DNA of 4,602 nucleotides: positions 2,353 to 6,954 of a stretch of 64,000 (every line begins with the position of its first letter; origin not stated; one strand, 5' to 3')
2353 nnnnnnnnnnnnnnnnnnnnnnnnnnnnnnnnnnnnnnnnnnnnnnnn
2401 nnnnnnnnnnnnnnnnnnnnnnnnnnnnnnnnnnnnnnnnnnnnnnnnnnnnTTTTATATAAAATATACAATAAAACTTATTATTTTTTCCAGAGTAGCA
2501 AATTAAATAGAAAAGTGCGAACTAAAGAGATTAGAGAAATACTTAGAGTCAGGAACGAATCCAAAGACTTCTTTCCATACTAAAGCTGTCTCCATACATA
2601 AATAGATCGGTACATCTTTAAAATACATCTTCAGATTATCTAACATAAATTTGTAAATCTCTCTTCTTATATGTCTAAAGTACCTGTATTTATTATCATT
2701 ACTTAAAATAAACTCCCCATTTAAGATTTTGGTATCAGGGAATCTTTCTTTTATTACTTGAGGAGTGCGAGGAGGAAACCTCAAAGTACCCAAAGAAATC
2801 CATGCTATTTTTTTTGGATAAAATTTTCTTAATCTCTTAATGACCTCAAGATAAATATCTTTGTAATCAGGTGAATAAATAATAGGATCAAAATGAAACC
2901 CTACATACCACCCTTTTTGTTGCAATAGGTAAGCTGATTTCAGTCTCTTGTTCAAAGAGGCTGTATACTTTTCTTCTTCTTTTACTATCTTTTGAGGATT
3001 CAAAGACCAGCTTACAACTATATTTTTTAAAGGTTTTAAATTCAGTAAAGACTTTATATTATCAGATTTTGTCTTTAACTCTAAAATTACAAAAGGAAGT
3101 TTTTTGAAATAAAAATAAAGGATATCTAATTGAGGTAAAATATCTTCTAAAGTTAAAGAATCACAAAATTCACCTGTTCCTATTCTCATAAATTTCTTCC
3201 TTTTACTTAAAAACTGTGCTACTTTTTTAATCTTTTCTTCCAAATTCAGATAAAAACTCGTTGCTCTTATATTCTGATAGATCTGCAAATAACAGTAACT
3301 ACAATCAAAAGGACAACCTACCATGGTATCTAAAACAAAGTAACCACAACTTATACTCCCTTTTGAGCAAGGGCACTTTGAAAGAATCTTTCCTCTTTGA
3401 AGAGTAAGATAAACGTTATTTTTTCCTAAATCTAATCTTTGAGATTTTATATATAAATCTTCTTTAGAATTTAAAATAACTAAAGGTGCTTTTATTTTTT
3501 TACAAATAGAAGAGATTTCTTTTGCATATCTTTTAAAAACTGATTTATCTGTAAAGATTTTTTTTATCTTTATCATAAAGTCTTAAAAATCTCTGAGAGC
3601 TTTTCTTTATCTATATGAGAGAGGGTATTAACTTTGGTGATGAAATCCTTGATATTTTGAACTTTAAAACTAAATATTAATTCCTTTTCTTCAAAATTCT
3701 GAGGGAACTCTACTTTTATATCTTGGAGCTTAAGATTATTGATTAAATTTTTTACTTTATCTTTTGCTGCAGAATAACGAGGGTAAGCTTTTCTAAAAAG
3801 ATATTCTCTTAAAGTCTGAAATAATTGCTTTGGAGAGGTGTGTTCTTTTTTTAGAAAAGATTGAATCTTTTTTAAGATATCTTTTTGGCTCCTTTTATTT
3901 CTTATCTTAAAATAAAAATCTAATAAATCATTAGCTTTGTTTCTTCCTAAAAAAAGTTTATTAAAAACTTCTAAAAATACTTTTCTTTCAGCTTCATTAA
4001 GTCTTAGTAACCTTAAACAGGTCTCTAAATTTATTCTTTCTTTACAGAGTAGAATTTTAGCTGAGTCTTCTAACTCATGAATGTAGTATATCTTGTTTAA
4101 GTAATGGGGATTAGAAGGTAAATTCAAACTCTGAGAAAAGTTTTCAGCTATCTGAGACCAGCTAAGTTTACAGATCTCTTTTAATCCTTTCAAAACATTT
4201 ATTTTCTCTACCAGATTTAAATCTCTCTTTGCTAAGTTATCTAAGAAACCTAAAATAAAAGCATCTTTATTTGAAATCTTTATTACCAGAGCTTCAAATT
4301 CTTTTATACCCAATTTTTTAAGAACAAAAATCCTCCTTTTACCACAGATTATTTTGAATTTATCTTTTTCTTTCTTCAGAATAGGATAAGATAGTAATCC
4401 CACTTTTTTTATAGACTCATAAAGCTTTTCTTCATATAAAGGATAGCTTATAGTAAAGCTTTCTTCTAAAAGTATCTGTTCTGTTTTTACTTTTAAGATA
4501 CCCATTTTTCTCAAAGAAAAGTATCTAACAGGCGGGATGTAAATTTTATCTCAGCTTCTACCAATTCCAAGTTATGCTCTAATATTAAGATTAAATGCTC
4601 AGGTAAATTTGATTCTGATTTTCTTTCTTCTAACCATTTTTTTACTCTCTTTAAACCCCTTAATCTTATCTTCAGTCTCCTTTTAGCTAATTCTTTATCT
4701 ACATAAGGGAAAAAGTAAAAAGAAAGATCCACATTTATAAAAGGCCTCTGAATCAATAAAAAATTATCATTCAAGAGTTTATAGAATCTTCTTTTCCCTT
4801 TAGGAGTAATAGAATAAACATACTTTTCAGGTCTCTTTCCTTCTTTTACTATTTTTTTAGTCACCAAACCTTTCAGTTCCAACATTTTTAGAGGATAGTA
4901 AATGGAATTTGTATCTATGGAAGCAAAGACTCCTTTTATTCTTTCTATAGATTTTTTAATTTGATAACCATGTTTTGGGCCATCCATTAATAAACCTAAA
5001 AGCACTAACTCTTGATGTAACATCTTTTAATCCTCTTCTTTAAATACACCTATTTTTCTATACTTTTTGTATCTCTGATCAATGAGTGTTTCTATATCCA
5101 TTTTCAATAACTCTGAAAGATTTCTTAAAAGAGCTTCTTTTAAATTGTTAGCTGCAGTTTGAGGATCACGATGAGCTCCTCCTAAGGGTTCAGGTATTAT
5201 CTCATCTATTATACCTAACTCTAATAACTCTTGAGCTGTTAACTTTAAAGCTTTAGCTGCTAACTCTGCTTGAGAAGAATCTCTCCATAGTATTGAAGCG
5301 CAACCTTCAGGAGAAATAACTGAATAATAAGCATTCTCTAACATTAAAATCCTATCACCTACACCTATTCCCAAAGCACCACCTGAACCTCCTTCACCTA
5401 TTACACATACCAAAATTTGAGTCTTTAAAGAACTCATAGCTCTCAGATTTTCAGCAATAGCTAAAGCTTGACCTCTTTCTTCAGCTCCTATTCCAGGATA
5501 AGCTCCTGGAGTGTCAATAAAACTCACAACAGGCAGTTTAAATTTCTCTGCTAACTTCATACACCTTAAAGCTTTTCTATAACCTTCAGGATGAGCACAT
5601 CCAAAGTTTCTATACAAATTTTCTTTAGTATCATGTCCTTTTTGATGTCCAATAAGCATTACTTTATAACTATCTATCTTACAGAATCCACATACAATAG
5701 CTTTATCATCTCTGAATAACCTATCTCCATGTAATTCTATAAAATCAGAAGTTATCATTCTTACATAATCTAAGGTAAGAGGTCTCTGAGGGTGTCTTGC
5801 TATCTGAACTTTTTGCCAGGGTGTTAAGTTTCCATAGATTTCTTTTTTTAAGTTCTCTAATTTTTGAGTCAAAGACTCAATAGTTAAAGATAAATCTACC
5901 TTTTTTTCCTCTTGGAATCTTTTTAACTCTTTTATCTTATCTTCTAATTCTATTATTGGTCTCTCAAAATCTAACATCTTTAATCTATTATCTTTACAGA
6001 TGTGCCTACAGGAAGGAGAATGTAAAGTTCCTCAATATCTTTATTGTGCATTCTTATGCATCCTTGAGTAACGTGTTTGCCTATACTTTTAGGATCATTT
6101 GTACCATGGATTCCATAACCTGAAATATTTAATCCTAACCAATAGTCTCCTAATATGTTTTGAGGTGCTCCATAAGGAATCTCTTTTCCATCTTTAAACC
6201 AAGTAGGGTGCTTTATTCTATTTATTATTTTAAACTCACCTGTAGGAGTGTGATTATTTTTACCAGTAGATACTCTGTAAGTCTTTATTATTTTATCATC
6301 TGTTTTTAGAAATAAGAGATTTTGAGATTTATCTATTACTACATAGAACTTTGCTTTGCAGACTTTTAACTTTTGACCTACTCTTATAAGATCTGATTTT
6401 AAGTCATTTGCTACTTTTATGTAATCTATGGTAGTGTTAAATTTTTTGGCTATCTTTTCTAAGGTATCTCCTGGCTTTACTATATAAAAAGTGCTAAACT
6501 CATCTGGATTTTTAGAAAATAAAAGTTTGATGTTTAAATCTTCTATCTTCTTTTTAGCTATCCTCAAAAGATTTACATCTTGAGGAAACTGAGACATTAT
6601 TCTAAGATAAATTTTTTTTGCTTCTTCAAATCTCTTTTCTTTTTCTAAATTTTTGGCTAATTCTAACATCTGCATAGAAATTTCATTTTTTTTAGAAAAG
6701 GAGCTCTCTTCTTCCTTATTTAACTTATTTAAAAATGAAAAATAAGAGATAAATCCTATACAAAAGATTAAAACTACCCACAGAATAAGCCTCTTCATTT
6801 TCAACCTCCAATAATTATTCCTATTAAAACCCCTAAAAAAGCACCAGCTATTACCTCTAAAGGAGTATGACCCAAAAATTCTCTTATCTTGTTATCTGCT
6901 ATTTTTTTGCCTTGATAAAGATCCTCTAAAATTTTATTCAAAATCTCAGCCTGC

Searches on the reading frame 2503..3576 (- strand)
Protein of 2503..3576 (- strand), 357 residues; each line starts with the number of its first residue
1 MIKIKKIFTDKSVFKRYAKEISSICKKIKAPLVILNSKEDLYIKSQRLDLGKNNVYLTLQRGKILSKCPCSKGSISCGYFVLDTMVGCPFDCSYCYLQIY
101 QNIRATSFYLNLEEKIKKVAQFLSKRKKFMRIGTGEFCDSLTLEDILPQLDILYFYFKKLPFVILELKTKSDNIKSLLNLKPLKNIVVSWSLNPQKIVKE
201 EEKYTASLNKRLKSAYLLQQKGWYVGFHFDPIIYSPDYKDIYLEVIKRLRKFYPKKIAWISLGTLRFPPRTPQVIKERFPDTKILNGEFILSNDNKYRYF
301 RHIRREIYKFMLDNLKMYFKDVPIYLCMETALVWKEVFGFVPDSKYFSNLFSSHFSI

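Call 90: search_protein_families(library=pfam, proteins=[window:2503-3576:-], max_evalue=0.0001)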
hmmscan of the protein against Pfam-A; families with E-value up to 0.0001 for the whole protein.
window:2503-3576:- (357 aa): 2 families
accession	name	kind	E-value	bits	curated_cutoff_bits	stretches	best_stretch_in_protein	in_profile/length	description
PF20903.3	SPL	-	3.8e-22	79.1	27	1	81-287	80-291/338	Spore photoproduct lyase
PF04055.27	Radical_SAM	-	7.7e-06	26.6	29.5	1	84-229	3-145/166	Radical SAM superfamily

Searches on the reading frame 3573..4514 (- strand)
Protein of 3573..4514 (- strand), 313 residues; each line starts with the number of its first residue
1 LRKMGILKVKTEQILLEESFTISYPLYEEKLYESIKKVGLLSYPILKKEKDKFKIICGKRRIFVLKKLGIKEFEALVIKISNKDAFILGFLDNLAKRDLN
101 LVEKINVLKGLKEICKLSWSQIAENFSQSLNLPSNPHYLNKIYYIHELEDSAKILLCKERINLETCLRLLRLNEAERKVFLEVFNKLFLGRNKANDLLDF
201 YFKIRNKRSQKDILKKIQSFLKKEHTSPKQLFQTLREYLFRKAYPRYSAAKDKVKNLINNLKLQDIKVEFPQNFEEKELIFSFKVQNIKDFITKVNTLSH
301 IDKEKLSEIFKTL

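Call 90: search_protein_families(library=pfam, proteins=[window:3573-4514:-], max_evalue=0.0001)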
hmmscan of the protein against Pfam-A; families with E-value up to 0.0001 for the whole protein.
window:3573-4514:- (313 aa): 1 family
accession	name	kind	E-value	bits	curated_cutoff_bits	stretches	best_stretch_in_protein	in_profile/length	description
PF02195.25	ParB_N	-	6.1e-06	26.6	26.3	1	29-94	28-94/95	ParB N-terminal domain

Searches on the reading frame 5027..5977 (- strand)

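Call 90: search_protein_families(library=pfam, proteins=[window:5027-5977:-], max_evalue=0.0001)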
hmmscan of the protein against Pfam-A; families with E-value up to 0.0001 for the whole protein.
window:5027-5977:- (316 aa): 2 families
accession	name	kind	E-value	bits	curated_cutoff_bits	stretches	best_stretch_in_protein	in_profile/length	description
PF03255.19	ACCA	-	3.7e-152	506.3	23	1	1-310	1-310/310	Acetyl co-enzyme A carboxylase carboxyltransferase-like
PF01039.27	Carboxyl_trans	-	4.1e-16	59.1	22.3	1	92-242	282-428/493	Carboxyl transferase domain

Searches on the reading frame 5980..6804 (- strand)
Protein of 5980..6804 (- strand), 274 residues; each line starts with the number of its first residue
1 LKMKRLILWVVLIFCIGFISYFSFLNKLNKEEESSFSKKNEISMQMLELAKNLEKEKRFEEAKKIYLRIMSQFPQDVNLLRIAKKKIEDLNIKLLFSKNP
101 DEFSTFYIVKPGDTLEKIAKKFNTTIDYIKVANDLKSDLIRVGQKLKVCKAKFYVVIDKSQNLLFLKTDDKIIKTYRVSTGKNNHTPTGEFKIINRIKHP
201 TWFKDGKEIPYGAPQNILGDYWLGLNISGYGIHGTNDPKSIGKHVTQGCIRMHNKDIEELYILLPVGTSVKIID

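Call 90: search_protein_families(library=pfam, proteins=[window:5980-6804:-], max_evalue=0.0001)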
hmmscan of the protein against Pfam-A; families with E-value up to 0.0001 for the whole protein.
window:5980-6804:- (274 aa): 3 families
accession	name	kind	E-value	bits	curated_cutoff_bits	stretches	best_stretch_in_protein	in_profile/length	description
PF03734.19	YkuD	-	2.4e-27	96.7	23.4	1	153-272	2-146/146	L,D-transpeptidase catalytic domain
PF01476.26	LysM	-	6.6e-15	55.2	20.9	1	107-148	1-42/43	LysM domain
PF23473.1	LysM3_LYK4_5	-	3.2e-05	24.4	29.3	1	107-140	5-38/48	LYK4/5 LysM3 domain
